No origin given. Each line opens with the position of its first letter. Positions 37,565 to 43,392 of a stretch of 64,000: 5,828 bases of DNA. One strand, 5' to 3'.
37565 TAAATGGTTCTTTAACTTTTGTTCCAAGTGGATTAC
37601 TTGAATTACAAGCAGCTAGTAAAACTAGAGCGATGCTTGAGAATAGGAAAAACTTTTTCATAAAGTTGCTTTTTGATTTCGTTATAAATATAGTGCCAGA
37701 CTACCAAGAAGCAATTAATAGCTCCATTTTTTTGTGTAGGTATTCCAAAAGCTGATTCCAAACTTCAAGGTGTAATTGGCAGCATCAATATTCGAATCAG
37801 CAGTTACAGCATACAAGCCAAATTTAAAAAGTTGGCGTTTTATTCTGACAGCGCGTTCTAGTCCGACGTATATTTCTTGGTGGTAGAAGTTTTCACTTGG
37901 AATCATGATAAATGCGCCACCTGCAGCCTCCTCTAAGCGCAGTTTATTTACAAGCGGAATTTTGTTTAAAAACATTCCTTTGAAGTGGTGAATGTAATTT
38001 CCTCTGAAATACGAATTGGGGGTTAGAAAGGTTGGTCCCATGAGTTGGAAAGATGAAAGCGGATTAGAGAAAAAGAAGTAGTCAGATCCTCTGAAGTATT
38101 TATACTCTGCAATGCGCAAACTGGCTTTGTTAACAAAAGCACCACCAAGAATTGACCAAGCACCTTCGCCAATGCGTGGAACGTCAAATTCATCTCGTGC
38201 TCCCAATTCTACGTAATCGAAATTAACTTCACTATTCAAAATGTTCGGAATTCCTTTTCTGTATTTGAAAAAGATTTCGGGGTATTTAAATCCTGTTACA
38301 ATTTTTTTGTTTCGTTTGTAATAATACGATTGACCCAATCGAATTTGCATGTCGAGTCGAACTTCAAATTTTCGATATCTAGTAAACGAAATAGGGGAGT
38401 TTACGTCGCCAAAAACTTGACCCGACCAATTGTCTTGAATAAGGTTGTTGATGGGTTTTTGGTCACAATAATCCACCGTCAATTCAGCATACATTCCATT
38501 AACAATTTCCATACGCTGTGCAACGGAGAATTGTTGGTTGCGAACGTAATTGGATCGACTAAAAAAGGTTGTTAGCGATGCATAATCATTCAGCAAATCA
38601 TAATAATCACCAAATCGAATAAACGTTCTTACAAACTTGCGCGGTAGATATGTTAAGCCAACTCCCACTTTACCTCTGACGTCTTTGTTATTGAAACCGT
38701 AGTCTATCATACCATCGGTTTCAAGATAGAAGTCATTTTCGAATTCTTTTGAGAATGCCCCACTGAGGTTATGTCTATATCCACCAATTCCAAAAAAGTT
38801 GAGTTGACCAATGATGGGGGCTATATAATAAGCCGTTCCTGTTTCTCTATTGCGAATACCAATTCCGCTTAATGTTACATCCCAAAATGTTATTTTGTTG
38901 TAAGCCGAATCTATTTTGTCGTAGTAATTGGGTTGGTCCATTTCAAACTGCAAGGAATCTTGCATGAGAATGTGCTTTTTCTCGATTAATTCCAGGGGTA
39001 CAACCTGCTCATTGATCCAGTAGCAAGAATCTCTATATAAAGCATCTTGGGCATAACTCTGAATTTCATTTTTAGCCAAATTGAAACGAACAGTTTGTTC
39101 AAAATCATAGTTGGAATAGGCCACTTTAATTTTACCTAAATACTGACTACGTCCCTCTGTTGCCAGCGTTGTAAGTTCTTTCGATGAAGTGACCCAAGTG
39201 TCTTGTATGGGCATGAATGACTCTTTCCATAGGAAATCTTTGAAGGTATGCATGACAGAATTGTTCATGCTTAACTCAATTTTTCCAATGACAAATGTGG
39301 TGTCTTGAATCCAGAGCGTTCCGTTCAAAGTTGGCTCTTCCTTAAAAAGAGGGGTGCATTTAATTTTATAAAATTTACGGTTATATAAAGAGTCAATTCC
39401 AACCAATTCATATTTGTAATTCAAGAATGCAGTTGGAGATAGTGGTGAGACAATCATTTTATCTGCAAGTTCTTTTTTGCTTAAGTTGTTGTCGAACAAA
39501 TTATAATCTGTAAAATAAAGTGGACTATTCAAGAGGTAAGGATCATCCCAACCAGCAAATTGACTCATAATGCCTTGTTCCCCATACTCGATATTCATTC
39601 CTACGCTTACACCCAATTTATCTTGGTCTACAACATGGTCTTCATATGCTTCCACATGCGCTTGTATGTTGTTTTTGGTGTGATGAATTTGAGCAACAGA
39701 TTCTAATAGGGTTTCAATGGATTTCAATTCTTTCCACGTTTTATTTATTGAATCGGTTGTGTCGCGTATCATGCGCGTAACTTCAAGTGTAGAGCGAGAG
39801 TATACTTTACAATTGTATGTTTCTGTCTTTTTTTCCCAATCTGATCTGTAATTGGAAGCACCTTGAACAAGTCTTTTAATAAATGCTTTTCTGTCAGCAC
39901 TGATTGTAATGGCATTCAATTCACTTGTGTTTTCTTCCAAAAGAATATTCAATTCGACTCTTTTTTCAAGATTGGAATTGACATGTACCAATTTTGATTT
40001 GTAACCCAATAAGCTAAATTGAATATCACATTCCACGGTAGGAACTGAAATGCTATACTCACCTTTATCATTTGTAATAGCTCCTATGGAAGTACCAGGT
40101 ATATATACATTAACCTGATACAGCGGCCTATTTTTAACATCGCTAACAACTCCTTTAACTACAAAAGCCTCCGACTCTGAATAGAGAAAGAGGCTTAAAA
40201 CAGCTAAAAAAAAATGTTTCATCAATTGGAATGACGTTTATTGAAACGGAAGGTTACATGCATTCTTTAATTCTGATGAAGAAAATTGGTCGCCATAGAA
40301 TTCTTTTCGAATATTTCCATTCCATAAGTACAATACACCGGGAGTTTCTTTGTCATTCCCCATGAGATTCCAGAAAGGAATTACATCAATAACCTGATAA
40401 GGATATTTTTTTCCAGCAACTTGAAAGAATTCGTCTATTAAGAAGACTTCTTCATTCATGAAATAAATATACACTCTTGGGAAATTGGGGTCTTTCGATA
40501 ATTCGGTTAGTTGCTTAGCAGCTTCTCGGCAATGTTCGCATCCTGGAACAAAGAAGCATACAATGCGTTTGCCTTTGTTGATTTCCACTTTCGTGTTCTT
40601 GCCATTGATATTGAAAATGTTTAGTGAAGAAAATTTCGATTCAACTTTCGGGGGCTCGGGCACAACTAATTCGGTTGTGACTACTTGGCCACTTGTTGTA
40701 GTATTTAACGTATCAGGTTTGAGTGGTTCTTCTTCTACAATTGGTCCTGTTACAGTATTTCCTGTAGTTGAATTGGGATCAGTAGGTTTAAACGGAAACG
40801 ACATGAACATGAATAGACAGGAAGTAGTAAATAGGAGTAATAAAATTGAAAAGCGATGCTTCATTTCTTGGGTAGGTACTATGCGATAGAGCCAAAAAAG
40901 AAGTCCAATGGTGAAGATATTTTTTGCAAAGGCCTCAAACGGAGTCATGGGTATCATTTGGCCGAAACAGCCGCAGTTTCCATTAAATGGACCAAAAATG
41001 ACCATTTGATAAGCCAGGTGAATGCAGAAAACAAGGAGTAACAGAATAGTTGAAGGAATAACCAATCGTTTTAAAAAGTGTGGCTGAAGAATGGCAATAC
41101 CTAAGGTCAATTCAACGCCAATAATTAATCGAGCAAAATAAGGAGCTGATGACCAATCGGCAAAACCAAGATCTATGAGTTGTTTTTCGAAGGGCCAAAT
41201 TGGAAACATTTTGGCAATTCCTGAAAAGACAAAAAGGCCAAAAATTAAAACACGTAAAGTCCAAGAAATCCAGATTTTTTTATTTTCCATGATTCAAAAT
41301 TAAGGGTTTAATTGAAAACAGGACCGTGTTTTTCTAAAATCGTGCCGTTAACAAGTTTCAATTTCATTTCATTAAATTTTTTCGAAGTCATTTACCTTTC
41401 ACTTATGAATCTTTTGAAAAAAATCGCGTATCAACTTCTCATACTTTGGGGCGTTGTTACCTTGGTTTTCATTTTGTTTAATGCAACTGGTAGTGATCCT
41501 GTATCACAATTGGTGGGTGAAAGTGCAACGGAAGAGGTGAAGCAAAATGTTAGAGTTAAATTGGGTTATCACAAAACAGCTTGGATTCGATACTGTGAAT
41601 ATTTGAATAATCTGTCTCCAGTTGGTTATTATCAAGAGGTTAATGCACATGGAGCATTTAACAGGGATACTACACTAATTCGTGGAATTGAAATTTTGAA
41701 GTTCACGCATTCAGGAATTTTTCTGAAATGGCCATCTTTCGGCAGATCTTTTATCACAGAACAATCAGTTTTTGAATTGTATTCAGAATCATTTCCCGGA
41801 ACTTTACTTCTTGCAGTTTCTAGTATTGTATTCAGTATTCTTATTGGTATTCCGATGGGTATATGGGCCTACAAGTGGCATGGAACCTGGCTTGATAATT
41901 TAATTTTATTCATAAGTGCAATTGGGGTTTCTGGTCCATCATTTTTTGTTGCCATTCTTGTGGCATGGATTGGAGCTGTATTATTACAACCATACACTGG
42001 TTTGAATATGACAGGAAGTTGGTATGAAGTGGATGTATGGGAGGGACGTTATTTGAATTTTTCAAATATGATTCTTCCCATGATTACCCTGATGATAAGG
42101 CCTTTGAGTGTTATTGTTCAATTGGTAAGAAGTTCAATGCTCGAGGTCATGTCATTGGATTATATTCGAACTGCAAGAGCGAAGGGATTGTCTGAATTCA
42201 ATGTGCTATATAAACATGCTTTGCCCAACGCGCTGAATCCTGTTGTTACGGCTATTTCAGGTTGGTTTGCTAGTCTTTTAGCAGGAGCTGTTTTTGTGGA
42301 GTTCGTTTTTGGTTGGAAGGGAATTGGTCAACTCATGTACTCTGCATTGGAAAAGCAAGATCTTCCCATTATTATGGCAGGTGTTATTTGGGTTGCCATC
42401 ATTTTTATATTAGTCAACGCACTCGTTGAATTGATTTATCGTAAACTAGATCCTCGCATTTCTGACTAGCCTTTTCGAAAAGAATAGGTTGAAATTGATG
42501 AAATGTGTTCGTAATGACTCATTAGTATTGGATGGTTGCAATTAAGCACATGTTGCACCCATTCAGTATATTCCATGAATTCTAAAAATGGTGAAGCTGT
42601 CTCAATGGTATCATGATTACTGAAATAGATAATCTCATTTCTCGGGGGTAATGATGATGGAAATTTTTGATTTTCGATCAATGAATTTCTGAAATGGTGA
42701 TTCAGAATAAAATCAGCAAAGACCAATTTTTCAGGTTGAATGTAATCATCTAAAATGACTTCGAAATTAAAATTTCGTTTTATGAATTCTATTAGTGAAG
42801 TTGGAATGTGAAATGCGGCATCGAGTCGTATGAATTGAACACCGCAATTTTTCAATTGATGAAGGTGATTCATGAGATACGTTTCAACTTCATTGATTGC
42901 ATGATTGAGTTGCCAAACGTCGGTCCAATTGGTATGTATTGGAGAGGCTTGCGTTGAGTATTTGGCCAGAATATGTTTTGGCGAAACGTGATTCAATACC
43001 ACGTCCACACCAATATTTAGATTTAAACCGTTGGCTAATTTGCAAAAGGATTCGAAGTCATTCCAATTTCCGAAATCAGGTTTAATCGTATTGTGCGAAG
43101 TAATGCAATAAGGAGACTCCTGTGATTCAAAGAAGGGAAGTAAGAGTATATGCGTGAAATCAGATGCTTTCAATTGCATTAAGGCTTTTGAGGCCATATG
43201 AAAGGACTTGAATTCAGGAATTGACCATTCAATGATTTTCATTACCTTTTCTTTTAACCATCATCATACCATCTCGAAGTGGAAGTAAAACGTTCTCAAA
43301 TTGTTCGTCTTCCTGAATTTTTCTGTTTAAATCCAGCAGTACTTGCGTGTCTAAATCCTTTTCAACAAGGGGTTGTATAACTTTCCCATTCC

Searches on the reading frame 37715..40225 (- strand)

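Call 71: search_protein_families(library=pfam, proteins=[window:37715-40225:-], max_evalue=0.00001)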
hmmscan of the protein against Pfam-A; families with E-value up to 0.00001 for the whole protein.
window:37715-40225:- (836 aa): 3 families
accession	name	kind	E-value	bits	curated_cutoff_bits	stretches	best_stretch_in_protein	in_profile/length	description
PF18939.6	DUF5686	-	1.2e-106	358.1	39.2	1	219-789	81-669/669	Family of unknown function (DUF5686)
PF13715.12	CarbopepD_reg_2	-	4.7e-17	62.2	32.2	1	23-107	1-87/88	CarboxypepD_reg-like domain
PF13620.12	CarboxypepD_reg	-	1.3e-07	32.3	32.3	1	23-96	2-81/82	Carboxypeptidase regulatory-like domain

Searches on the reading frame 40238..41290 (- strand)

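Call 71: search_protein_families(library=pfam, proteins=[window:40238-41290:-], max_evalue=0.00001)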
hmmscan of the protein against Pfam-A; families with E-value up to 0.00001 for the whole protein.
window:40238-41290:- (350 aa): 1 family
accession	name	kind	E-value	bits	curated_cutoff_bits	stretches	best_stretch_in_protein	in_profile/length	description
PF07291.16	MauE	-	2.1e-18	67.3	27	1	7-134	3-125/128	Methylamine utilisation protein MauE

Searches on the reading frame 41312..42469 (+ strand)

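Call 59: search_protein_families(library=pfam, proteins=[window:41312-42469:+], max_evalue=0.00001)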
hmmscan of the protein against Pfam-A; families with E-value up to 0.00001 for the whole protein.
window:41312-42469:+ (385 aa): 2 families
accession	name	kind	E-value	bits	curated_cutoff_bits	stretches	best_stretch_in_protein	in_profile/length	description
PF00528.27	BPD_transp_1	-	2.7e-36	125.5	26.4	1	179-384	1-183/184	Binding-protein-dependent transport system inner membrane component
PF19300.4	BPD_transp_1_N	-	3.3e-10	40.6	23.8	0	34-101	5-72/114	Binding-prot-dependent transport system membrane comp, N-term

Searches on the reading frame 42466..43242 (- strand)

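Call 59: search_protein_families(library=pfam, proteins=[window:42466-43242:-], max_evalue=0.00001)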
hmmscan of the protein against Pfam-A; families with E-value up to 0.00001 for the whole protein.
window:42466-43242:- (258 aa): 1 family
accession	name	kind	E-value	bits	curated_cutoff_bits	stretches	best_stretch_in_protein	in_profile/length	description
PF00128.31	Alpha-amylase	-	9.4e-10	38.7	22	1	24-99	28-105/446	Alpha amylase, catalytic domain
